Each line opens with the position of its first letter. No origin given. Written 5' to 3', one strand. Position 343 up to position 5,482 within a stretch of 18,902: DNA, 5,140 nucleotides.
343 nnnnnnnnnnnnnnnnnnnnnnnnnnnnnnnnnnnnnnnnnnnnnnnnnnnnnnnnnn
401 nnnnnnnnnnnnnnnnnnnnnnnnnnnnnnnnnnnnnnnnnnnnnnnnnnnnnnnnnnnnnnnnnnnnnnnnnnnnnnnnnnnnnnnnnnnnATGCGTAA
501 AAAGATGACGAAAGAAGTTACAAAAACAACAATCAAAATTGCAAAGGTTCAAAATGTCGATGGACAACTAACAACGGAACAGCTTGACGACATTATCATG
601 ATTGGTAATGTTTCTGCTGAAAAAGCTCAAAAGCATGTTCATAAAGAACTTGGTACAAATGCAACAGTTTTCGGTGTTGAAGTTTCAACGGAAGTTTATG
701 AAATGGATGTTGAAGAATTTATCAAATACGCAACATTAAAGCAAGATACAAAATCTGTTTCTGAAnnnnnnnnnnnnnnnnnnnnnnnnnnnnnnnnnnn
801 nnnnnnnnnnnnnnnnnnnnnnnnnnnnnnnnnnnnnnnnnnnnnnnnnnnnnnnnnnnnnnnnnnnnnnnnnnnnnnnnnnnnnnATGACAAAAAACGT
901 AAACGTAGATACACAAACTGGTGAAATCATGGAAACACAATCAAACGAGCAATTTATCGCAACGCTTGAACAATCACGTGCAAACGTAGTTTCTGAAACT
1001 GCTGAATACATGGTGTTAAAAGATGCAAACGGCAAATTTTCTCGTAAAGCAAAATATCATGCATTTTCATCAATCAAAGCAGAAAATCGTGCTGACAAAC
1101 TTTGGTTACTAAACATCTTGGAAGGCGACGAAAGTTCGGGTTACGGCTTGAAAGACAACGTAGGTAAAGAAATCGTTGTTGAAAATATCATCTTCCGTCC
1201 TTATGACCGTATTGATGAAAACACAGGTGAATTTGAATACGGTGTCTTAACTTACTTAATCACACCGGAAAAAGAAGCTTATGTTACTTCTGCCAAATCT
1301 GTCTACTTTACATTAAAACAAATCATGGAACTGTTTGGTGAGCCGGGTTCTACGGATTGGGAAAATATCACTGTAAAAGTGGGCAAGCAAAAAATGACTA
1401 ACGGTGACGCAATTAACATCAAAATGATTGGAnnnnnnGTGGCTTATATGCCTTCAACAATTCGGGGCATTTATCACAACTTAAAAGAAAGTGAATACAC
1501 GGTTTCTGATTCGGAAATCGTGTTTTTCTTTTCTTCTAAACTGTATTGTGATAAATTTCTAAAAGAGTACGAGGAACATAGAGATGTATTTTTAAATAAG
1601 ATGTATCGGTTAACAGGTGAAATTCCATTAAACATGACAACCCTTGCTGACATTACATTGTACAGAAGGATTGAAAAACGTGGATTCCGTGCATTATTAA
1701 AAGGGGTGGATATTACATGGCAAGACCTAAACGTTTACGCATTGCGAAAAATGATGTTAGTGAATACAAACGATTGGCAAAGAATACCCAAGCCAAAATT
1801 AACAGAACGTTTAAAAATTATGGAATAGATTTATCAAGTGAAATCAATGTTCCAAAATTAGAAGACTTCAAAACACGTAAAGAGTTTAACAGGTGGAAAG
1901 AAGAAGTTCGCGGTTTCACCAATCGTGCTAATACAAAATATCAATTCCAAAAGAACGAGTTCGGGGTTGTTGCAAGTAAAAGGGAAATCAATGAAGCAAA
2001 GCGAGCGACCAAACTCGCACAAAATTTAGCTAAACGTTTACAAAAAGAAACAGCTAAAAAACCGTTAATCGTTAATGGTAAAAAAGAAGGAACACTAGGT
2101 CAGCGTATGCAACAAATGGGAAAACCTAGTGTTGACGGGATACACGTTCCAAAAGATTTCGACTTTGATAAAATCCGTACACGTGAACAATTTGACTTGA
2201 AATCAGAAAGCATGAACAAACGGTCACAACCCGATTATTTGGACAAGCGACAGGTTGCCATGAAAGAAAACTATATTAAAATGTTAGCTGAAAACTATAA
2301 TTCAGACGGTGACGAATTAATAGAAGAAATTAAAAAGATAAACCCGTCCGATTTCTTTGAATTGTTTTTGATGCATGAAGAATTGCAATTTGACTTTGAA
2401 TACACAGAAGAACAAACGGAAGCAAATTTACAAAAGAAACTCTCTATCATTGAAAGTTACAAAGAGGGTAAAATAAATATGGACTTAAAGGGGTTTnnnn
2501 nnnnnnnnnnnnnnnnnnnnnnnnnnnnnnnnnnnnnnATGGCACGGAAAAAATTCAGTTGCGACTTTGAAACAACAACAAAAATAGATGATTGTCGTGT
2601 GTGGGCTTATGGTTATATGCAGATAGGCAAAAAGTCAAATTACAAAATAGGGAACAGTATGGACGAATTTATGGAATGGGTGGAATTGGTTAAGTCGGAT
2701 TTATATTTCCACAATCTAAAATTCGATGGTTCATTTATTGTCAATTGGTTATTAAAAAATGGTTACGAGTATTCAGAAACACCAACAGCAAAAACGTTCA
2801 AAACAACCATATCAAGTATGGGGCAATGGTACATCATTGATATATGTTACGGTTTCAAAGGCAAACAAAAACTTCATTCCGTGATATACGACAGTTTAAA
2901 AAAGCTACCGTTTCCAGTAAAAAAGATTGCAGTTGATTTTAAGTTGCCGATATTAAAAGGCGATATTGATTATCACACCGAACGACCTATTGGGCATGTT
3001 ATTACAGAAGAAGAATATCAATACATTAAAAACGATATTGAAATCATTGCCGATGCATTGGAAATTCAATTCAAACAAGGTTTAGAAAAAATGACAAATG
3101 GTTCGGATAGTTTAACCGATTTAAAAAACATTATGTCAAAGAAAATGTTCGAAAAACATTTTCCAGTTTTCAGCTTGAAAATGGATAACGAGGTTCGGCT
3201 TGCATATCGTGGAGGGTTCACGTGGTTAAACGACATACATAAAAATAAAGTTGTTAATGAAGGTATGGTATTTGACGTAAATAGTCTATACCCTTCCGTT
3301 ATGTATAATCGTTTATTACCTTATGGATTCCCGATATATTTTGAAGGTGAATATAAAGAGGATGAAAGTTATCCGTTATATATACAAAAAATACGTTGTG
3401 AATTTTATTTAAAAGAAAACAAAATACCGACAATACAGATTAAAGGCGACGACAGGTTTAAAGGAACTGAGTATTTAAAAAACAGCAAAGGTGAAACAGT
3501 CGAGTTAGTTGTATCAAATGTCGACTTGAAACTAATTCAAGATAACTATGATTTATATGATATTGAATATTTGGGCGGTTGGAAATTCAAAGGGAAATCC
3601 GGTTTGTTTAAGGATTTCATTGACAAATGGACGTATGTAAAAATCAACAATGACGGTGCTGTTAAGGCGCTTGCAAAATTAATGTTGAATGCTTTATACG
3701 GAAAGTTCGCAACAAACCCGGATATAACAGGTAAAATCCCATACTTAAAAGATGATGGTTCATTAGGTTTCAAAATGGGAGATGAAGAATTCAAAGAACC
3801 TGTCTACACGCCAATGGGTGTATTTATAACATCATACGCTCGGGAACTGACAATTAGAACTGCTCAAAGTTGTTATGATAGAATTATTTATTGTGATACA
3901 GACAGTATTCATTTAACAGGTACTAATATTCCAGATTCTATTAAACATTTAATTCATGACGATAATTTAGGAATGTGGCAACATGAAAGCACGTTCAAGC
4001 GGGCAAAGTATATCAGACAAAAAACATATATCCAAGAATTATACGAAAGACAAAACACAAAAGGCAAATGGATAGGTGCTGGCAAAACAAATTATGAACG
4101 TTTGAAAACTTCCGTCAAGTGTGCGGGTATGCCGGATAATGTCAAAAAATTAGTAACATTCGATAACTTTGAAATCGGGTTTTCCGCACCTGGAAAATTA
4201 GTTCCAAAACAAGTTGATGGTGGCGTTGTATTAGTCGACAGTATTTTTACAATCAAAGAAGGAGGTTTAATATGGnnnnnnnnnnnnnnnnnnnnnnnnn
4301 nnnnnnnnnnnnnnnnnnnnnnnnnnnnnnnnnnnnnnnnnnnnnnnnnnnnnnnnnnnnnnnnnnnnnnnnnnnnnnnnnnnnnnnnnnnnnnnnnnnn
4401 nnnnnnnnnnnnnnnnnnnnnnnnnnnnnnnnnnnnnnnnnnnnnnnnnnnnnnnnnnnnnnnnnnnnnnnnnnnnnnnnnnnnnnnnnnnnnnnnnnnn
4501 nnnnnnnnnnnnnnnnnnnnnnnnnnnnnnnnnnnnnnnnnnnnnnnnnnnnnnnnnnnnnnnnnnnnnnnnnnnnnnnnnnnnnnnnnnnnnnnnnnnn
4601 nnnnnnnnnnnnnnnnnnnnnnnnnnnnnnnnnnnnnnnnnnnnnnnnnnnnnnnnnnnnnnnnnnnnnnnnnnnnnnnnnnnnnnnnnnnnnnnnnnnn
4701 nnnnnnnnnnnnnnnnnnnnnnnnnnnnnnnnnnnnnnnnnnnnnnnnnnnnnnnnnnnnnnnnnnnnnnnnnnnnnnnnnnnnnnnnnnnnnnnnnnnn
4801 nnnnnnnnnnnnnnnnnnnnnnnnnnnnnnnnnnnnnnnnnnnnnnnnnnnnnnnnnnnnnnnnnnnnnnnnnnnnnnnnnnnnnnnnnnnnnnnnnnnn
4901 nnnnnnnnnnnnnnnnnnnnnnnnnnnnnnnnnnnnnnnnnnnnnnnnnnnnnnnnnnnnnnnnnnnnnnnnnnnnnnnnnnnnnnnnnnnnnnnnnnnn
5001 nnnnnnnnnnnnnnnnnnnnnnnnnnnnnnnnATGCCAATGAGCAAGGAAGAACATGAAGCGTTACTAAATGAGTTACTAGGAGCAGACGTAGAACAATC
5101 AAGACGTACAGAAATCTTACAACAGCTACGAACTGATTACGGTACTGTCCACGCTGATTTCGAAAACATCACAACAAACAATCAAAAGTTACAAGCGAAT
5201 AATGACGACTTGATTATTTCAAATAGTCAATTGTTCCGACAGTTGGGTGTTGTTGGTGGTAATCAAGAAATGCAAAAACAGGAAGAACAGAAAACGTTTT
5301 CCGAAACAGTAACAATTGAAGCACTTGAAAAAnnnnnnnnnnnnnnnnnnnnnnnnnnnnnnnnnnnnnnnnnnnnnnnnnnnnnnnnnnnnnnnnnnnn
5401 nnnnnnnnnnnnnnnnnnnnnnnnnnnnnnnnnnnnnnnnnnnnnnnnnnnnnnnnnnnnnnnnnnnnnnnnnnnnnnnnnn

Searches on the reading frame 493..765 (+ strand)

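Call 49: search_protein_families(library=pfam, proteins=[window:493-765:+], max_evalue=1)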
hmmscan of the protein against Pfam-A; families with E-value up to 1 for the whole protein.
window:493-765:+ (91 aa): 3 families
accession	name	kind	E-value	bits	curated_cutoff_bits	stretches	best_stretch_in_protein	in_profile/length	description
PF17548.7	p6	-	1.5e-14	54.2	25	1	1-74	1-75/76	Histone-like Protein p6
PF15554.11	FSIP1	-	0.0054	16.3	27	1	1-87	146-228/396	FSIP1 family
PF17930.7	LpxI_N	-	0.021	15.2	25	1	7-56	41-90/129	LpxI N-terminal domain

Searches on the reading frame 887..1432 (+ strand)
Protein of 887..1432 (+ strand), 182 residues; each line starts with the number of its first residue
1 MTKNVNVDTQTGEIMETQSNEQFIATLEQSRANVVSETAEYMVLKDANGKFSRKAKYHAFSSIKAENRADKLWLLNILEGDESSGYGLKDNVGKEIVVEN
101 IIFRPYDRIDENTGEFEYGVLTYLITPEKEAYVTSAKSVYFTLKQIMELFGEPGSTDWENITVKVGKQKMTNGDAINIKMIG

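Call 49: search_protein_families(library=pfam, proteins=[window:887-1432:+], max_evalue=1)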
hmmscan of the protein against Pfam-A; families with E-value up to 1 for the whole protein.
window:887-1432:+ (182 aa): 2 families
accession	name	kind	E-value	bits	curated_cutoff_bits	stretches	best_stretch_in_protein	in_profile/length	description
PF17427.7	Phi29_Phage_SSB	-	3.6e-06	27.6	25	1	58-173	6-114/123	Phage Single-stranded DNA-binding protein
PF25691.1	BW3TFN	-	0.12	12.8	27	1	88-143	48-104/174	Baseplate wedge 3 tail fiber network component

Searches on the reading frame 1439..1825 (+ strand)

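Call 49: search_protein_families(library=pfam, proteins=[window:1439-1825:+], max_evalue=1)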
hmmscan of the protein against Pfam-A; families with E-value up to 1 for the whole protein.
window:1439-1825:+ (129 aa): 1 family
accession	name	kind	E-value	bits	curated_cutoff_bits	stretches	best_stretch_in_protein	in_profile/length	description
PF05464.17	Phi-29_GP4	-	2e-51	173.8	27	1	4-129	1-126/126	Phi-29-like late genes activator (early protein GP4)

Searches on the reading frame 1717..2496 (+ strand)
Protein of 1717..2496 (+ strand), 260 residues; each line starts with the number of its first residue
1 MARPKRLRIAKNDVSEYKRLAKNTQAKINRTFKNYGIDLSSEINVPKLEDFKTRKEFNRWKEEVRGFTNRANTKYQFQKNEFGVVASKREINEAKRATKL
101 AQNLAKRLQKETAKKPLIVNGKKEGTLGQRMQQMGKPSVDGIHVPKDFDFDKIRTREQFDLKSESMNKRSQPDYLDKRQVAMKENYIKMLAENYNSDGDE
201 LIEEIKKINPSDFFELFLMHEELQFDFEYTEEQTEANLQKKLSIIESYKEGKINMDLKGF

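Call 49: search_protein_families(library=pfam, proteins=[window:1717-2496:+], max_evalue=1)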
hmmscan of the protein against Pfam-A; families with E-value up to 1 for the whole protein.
window:1717-2496:+ (260 aa): 2 families
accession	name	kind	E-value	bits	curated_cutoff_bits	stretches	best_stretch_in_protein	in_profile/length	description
PF05435.16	Phi-29_GP3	-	1.7e-87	293.8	25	1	1-258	1-265/266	Phi-29 DNA terminal protein GP3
PF01519.22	DUF16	-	0.018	16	40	1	28-135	6-96/104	Protein of unknown function DUF16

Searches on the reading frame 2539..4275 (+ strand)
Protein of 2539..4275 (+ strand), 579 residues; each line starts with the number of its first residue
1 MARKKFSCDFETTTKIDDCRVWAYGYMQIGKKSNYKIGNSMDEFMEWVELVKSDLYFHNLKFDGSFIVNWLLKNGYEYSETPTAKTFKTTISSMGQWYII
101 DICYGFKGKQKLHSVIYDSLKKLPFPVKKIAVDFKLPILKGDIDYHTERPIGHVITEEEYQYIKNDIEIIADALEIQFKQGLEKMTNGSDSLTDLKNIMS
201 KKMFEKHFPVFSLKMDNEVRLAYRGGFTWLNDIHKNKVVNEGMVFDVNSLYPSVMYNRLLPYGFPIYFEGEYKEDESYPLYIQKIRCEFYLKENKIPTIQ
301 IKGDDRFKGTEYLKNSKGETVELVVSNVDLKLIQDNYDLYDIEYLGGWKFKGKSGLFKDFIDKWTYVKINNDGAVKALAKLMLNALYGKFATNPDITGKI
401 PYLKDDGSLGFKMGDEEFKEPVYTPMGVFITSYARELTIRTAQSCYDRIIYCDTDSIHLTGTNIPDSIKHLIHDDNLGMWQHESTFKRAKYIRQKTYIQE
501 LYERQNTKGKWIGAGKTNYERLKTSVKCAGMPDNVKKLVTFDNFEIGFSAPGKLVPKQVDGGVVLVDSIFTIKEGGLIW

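Call 3: search_protein_families(library=pfam, proteins=[window:2539-4275:+], max_evalue=0.01)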
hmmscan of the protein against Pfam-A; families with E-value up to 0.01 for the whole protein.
window:2539-4275:+ (579 aa): 1 family
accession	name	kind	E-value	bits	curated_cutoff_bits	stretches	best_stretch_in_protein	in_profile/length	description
PF03175.18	DNA_pol_B_2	-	1.1e-89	301.9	25.8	1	51-470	8-464/468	DNA polymerase type B, organellar and viral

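Call 4: search_protein_families(library=phrogs, proteins=[window:2539-4275:+], max_evalue=0.001)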
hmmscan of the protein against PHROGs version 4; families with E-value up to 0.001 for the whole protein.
window:2539-4275:+ (579 aa): 2 families
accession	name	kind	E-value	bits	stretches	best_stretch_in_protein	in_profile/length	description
phrog_1907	-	DNA, RNA and nucleotide metabolism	5.5e-188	627.5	1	2-574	13-604/629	DNA polymerase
phrog_7556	-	unknown function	2.4e-06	28.2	1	309-390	166-245/333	-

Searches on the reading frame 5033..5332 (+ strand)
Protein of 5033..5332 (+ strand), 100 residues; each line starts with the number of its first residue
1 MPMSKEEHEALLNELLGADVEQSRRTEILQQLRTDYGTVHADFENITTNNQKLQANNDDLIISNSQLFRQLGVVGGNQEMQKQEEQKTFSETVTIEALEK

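Call 49: search_protein_families(library=pfam, proteins=[window:5033-5332:+], max_evalue=1)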
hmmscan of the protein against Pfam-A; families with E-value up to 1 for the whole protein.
window:5033-5332:+ (100 aa): 3 families
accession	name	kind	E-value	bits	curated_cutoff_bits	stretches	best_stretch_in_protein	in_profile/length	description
PF11418.13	Scaffolding_pro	-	5e-31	107.7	25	1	3-99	2-98/100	Phi29 scaffolding protein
PF02183.23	HALZ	-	0.0018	18.8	28.1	1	31-55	9-33/43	Homeobox associated leucine zipper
PF06156.18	YabA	-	0.0037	18.3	30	1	27-89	8-66/103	Initiation control protein YabA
